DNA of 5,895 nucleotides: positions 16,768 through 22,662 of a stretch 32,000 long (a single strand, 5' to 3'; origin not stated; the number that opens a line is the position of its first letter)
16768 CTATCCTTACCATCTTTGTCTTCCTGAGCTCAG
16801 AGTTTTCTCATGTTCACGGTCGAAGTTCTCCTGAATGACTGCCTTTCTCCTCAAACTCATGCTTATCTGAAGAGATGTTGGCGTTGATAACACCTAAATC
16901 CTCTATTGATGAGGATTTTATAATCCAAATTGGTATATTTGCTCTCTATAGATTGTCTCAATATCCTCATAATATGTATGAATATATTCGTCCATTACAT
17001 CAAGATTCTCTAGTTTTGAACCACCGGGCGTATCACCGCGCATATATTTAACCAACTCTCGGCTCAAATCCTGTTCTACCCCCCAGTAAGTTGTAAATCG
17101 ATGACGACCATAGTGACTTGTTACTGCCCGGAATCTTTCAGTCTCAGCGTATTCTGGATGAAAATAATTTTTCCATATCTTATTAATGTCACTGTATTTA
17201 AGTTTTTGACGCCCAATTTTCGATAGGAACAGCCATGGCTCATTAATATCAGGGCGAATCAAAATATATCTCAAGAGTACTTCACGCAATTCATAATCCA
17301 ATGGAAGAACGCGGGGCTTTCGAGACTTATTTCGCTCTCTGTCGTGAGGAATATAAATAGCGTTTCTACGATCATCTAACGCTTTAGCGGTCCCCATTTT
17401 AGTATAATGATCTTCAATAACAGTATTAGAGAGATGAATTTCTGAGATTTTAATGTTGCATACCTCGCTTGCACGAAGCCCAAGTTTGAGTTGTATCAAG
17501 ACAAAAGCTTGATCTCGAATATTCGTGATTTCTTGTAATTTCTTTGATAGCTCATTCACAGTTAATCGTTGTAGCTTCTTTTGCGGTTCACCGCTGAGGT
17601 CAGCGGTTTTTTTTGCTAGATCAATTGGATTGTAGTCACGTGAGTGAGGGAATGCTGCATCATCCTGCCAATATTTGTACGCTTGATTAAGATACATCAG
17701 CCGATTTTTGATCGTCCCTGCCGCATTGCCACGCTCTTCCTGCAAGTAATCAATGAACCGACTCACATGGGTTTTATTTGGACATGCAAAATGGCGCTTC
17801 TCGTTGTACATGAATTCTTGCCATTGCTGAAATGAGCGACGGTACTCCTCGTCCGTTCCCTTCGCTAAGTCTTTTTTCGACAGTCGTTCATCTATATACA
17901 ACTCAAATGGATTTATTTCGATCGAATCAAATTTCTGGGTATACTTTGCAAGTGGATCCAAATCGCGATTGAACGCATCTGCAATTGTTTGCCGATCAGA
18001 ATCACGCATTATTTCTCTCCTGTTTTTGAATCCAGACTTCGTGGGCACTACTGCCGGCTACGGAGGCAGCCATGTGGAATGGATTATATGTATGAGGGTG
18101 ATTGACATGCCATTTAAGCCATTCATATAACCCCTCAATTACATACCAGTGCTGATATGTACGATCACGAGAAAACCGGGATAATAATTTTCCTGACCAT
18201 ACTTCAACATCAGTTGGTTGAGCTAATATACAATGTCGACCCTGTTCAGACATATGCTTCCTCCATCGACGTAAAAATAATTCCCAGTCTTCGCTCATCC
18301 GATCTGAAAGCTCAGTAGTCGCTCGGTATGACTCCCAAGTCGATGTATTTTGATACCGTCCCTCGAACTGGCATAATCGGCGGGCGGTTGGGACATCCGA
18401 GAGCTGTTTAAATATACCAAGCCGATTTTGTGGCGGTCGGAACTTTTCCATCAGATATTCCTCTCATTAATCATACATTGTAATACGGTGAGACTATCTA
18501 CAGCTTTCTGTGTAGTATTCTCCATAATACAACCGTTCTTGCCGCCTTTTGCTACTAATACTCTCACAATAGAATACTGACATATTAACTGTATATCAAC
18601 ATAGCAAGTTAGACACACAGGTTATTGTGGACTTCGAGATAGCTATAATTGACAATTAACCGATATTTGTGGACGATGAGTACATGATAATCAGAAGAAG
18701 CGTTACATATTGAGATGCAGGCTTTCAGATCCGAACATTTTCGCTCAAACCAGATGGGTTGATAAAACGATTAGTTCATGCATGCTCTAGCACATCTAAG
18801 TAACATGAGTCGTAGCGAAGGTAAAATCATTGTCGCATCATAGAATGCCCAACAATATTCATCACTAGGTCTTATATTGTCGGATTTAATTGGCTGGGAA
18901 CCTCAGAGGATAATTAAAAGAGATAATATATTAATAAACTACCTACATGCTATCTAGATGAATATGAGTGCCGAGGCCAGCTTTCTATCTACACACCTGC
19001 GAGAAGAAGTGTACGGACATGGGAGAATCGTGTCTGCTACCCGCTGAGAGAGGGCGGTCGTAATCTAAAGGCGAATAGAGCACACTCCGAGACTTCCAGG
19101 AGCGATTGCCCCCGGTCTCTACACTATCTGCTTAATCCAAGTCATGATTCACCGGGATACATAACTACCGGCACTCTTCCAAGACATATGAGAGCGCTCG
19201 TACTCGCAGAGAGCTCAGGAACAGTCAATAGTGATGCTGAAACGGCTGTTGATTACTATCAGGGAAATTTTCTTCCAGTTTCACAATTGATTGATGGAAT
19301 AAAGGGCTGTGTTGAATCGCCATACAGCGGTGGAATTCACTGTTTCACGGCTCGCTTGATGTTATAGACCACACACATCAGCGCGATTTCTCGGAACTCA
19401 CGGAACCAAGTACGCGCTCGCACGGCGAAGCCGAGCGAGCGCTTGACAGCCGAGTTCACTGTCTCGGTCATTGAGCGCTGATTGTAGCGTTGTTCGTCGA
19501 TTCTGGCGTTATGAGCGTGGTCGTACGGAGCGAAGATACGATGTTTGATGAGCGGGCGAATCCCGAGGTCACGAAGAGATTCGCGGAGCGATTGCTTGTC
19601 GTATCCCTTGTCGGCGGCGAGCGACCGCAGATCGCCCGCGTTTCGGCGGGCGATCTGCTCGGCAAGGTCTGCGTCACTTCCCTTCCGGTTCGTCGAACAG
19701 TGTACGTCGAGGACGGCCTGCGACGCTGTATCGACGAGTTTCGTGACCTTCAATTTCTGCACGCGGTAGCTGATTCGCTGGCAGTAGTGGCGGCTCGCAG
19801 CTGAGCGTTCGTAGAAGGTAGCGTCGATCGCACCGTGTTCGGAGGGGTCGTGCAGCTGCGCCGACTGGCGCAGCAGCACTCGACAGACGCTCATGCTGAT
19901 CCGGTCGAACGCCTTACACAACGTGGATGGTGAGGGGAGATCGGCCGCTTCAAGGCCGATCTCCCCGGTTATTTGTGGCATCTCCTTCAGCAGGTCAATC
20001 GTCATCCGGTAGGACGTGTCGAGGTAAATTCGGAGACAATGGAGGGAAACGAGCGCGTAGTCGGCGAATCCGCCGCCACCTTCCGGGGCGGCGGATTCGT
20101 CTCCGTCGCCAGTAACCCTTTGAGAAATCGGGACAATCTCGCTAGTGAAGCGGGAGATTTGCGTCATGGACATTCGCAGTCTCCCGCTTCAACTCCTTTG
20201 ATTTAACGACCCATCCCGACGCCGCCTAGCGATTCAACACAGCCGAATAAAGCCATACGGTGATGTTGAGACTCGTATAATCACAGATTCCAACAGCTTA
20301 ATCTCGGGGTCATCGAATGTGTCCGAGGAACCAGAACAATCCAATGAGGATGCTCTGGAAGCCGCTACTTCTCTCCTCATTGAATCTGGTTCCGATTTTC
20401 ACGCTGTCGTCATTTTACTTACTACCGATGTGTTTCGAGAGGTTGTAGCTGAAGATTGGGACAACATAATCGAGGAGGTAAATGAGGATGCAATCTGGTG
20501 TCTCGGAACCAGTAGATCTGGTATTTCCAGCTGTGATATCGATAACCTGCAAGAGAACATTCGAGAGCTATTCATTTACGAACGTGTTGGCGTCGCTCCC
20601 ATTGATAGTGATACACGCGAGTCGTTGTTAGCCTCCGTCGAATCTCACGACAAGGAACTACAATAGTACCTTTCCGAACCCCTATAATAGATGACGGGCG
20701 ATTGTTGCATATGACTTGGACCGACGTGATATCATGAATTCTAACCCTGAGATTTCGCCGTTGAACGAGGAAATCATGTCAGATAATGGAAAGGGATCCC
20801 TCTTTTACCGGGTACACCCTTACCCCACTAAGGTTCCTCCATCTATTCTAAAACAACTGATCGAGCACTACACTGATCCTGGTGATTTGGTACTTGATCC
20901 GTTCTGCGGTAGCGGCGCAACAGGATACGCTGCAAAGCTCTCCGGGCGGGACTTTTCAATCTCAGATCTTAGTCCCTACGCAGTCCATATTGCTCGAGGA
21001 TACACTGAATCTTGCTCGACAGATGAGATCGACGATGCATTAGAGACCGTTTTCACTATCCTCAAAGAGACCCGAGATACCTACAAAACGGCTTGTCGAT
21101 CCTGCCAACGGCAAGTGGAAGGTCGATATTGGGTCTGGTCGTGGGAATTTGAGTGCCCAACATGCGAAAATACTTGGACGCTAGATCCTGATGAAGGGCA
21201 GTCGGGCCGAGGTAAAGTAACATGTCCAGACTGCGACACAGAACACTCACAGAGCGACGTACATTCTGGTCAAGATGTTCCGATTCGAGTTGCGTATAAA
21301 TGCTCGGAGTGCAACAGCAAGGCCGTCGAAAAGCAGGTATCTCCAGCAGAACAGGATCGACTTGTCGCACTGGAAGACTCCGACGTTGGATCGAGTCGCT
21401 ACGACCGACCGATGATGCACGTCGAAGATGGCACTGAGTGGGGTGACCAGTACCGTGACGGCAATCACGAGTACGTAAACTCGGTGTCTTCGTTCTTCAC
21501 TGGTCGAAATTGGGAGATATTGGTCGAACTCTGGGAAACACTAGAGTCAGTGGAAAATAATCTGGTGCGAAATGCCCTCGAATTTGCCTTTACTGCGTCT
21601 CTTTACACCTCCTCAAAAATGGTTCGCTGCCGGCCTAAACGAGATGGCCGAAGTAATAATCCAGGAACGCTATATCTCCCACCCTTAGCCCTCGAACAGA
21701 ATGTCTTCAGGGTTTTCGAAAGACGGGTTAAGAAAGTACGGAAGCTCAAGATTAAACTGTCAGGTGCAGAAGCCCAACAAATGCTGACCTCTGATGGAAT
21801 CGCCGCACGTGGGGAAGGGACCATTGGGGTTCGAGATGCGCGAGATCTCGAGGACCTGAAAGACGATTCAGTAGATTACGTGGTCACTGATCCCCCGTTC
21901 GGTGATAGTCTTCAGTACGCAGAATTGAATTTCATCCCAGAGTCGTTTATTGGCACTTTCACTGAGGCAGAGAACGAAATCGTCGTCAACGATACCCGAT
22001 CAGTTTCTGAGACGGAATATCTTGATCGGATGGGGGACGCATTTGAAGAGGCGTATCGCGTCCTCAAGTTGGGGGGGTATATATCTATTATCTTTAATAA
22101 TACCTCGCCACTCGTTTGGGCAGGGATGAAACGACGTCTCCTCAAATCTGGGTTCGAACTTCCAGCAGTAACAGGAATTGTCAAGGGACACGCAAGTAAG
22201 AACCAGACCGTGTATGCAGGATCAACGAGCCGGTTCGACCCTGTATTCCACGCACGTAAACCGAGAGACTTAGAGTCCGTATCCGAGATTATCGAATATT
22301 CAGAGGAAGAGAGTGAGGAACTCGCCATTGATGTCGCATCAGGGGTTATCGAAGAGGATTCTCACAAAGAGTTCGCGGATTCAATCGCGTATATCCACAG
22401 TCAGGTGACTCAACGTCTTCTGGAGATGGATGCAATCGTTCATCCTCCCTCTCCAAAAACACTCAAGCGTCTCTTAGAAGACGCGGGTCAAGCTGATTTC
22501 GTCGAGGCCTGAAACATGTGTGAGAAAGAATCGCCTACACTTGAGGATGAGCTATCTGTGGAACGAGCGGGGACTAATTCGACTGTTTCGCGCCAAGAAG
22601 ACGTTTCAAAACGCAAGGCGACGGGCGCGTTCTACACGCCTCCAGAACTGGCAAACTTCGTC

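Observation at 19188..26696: Unclassified methyltransferase-linked module beside CRISPR-Cas: two dissimilar MTases converging on a two-gene operon of unknown proteins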

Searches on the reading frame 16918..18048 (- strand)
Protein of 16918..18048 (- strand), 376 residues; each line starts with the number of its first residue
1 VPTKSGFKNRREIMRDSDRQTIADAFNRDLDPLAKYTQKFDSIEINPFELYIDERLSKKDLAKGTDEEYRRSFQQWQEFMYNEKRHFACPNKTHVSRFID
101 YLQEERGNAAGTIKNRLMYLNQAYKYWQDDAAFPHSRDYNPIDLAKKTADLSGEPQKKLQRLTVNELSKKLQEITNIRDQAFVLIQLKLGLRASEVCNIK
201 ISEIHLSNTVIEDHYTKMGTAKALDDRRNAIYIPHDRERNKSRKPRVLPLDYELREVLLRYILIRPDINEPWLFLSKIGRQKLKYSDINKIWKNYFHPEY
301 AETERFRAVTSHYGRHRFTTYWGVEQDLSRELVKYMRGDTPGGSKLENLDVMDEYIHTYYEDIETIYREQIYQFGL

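Call 3: search_protein_families(library=pfam, proteins=[window:16918-18048:-], max_evalue=0.1)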
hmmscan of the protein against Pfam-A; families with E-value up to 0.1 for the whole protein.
window:16918-18048:- (376 aa): 5 families
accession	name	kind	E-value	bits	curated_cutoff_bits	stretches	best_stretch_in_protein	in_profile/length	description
PF00589.27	Phage_integrase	-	4e-15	56.4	27.1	1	161-320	2-138/172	Phage integrase family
PF02899.23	Phage_int_SAM_1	-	3.3e-05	24.5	22.3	1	51-126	4-78/83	Phage integrase, N-terminal SAM-like domain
PF13495.12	Phage_int_SAM_4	-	4.8e-05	24.1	27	1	54-126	7-77/85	Phage integrase, N-terminal SAM-like domain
PF13102.12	Phage_int_SAM_5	-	0.00082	20.1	22.3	1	51-126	9-81/98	Phage integrase SAM-like domain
PF12834.13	Phage_int_SAM_2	-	0.044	14.8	22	0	17-64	23-69/91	Phage integrase, N-terminal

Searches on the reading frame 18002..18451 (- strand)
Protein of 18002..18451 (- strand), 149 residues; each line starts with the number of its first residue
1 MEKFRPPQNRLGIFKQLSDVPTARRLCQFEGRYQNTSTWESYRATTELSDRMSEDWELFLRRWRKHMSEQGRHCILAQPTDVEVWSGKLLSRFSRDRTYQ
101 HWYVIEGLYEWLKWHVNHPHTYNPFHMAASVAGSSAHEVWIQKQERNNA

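Call 3: search_protein_families(library=pfam, proteins=[window:18002-18451:-], max_evalue=0.1)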
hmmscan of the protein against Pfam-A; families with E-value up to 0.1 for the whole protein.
window:18002-18451:- (149 aa): 0 families

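Call 89: search_protein_families(library=phrogs, proteins=[window:18002-18451:-], max_evalue=0.1)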
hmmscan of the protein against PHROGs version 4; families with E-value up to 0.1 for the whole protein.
window:18002-18451:- (149 aa): 0 families

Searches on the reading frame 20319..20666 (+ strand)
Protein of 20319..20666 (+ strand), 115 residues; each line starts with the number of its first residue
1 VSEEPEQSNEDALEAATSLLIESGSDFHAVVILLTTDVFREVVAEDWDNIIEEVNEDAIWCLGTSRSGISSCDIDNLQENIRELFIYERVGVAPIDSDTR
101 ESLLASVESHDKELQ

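Call 3: search_protein_families(library=pfam, proteins=[window:20319-20666:+], max_evalue=0.1)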
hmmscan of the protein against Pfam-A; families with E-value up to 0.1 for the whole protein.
window:20319-20666:+ (115 aa): 1 family
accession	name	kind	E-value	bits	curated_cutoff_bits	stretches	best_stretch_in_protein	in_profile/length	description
PF06761.17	IcmF-related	-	0.00063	19.7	27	1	10-86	179-257/308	Intracellular multiplication and human macrophage-killing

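Call 4: search_protein_families(library=padloc, proteins=[window:20319-20666:+], max_evalue=0.1)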
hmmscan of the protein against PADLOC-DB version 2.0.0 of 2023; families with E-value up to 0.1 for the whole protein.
window:20319-20666:+ (115 aa): 0 families

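Call 5: search_protein_families(library=ncbifam, proteins=[window:20319-20666:+], max_evalue=0.1)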
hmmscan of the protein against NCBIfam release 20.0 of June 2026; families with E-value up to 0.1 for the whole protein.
window:20319-20666:+ (115 aa): 1 family
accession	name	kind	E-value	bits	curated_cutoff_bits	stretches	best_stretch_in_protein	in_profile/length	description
TIGR03348.1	VI_IcmF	equivalog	0.026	12.5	388.15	1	15-86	672-745/1168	type VI secretion system membrane subunit TssM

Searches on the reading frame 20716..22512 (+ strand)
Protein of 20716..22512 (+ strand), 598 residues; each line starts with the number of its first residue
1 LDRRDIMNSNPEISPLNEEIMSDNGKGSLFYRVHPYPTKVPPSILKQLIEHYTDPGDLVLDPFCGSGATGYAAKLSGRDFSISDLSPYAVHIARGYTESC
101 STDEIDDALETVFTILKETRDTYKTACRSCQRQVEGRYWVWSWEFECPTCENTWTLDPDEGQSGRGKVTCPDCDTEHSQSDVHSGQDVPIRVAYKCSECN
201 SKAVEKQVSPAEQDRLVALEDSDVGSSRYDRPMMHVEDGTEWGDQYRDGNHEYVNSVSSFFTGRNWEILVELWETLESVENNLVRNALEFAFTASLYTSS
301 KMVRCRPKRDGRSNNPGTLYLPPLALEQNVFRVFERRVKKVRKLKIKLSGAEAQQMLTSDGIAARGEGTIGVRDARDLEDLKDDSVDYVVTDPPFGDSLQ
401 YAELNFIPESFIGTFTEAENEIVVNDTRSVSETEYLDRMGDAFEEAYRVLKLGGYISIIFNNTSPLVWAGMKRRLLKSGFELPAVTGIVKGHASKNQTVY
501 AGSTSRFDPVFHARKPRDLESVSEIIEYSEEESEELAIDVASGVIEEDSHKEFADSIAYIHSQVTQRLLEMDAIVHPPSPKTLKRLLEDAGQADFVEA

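Call 3: search_protein_families(library=pfam, proteins=[window:20716-22512:+], max_evalue=0.1)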
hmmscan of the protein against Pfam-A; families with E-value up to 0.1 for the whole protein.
window:20716-22512:+ (598 aa): 11 families
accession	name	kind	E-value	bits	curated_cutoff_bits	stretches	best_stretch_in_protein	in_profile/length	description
PF01555.25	N6_N4_Mtase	-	4e-22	79.7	26.7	2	27-93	159-219/221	DNA methylase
PF01170.24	UPF0020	-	2.6e-07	31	22.3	1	370-403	107-139/197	RMKL-like, methyltransferase domain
PF02086.21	MethyltransfD12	-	0.00026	21.3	22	1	44-123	8-88/253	D12 class N6 adenine-specific DNA methyltransferase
PF08241.18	Methyltransf_11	-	0.0021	19.1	21.2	0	434-457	71-94/95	Methyltransferase domain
PF13717.11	Zn_ribbon_4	-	0.0023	18.3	30.3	1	145-175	3-33/36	zinc-ribbon domain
PF25206.1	DUF7836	-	0.0039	17.5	26.7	1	145-180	8-43/59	Domain of unknown function (DUF7836)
PF05175.20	MTS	-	0.005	16.9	23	0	370-400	83-113/170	Methyltransferase small domain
PF03602.21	Cons_hypoth95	-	0.012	15.7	24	0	376-404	102-133/182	Conserved hypothetical protein 95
PF06827.20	zf-FPG_IleRS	-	0.025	14.9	21.3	0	154-173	8-27/30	Zinc finger found in FPG and IleRS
PF09723.15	Zn_ribbon_8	-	0.032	14.7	34.4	0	144-176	5-35/41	Zinc ribbon domain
PF13649.12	Methyltransf_25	-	0.04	15.1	27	0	59-98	1-42/97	Methyltransferase domain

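Call 4: search_protein_families(library=padloc, proteins=[window:20716-22512:+], max_evalue=0.1)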
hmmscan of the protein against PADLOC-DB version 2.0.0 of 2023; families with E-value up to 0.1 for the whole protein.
window:20716-22512:+ (598 aa): 77 families (the best 25 are shown)
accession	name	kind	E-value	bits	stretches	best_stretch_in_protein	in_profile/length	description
PDLC03312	MTase_II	-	1e-72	243.4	1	22-592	781-1336/1344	Type II methyltransferase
PDLC02541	PglX|PglXI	-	3.3e-69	232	2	82-518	193-625/919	PglXI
PDLC03346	MTase_II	-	2.6e-39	132.7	2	254-517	490-738/1068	Type II methyltransferase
PDLC03367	MTase_II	-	2.1e-25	87.1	1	31-486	17-448/633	Type II methyltransferase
PDLC03319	MTase_II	-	3.1e-25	87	2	257-482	169-390/503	Type II methyltransferase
PDLC03353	MTase_II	-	5.1e-17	60.3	2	35-80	188-233/260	Type II methyltransferase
PDLC03371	MTase_II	-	1.5e-15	55.4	1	36-84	191-239/260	Type II methyltransferase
PDLC03380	MTase_II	-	3.3e-15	54.2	2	27-123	28-123/393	Type II methyltransferase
PDLC03322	MTase_II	-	3.3e-15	53.9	2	28-124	34-133/446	Type II methyltransferase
PDLC03339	MTase_II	-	3.4e-15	53.7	1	36-130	210-296/399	Type II methyltransferase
PDLC03325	MTase_II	-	4e-15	53.5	2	338-457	250-359/426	Type II methyltransferase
PDLC03299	MTase_II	-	8.8e-14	49.7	1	35-98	195-258/296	Type II methyltransferase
PDLC03228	MTase_II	-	5.1e-13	47.4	1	36-86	144-194/227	Type II methyltransferase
PDLC03239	MTase_II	-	1.6e-12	44.9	2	35-118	70-155/442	Type II methyltransferase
PDLC03387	MTase_II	-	3.7e-12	44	2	38-94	216-272/289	Type II methyltransferase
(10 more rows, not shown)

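Call 5: search_protein_families(library=ncbifam, proteins=[window:20716-22512:+], max_evalue=0.1)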
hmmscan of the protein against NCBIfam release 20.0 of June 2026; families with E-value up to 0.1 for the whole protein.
window:20716-22512:+ (598 aa): 10 families
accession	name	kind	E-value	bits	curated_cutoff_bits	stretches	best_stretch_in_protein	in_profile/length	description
NF010253.0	PRK13699.1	subfamily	1.4e-09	37.9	244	1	36-80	144-188/226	DNA methyltransferase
NF050803.1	DnaMtaseCcrMCaul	equivalog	2e-09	36.8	830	1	36-92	186-242/350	adenine-specific DNA-methyltransferase CcrM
NF008572.0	PRK11524.1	equivalog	4.1e-09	36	292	1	36-80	195-239/294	adenine-specific DNA-methyltransferase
NF042963.1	DUF1156_antiphage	equivalog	1.6e-08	33.2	1000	2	366-481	558-674/960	anti-phage-associated DUF1156 domain-containing protein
NF040850.1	Trm14_Thcoccales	equivalog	1e-06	28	480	1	31-94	193-256/365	tRNA (guanine(6)-N2)-methyltransferase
TIGR01177.1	TIGR01177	hypoth_equivalog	3.9e-06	26.4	316.55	1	369-404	233-267/330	TIGR01177 family methyltransferase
NF040721.1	Trm14_Arch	equivalog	9.4e-06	25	280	1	29-81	164-217/370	tRNA (guanine(6)-N2)-methyltransferase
NF047912.1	ECs_2282_CxxC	subfamily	0.0004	20.2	37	1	144-183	2-43/60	ECs_2282 family putative zinc-binding protein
TIGR03704.1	PrmC_rel_meth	equivalog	0.036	13.5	248.8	1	58-102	89-135/251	putative protein N(5)-glutamine methyltransferase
NF011481.0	PRK14890.1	equivalog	0.04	13.9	61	1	120-173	5-56/61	putative Zn-ribbon RNA-binding protein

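Call 102: search_solved_structures(query=window:20734-22512:+, max_evalue=0.001)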
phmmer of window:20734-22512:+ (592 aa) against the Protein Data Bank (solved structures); distinct sequences matched with E-value up to 0.001: 12.
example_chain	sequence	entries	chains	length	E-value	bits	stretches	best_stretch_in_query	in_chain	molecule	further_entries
6pbd_A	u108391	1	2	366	7.2e-07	31.4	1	29-82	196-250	Modification methylase CcrMI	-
9c3u_A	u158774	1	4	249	1.4e-06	30.4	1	29-79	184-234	Methyltransferase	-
8urk_A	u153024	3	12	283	1.6e-06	30.2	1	29-79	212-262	Methyltransferase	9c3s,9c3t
1eg2_A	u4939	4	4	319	5.9e-06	28.4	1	21-82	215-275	MODIFICATION METHYLASE RSRI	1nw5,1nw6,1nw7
5hfj_A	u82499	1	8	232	5.9e-06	28.4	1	29-74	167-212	Adenine specific DNA methyltransferase (DpnA)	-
5hek_A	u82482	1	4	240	6.4e-06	28.3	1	30-74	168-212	Adenine specific DNA methyltransferase (DpnA)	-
1nw8_A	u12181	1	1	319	1.2e-05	27.4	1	21-82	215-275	MODIFICATION METHYLASE RSRI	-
1g60_A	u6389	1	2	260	0.0002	23.3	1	32-84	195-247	Adenine-specific Methyltransferase MboIIA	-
8s9m_A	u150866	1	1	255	0.00047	22.1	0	30-80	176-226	DNA cytosine-N4 methyltransferase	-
8s9n_A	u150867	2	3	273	0.00055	21.9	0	30-80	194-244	DNA cytosine-N4 methyltransferase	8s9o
2zie_A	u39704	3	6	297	0.00088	21.2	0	30-86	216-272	Putative modification methylase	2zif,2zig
1boo_A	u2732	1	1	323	0.00098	21.1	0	27-101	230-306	PROTEIN (N-4 CYTOSINE-SPECIFIC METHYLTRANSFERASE PVU II)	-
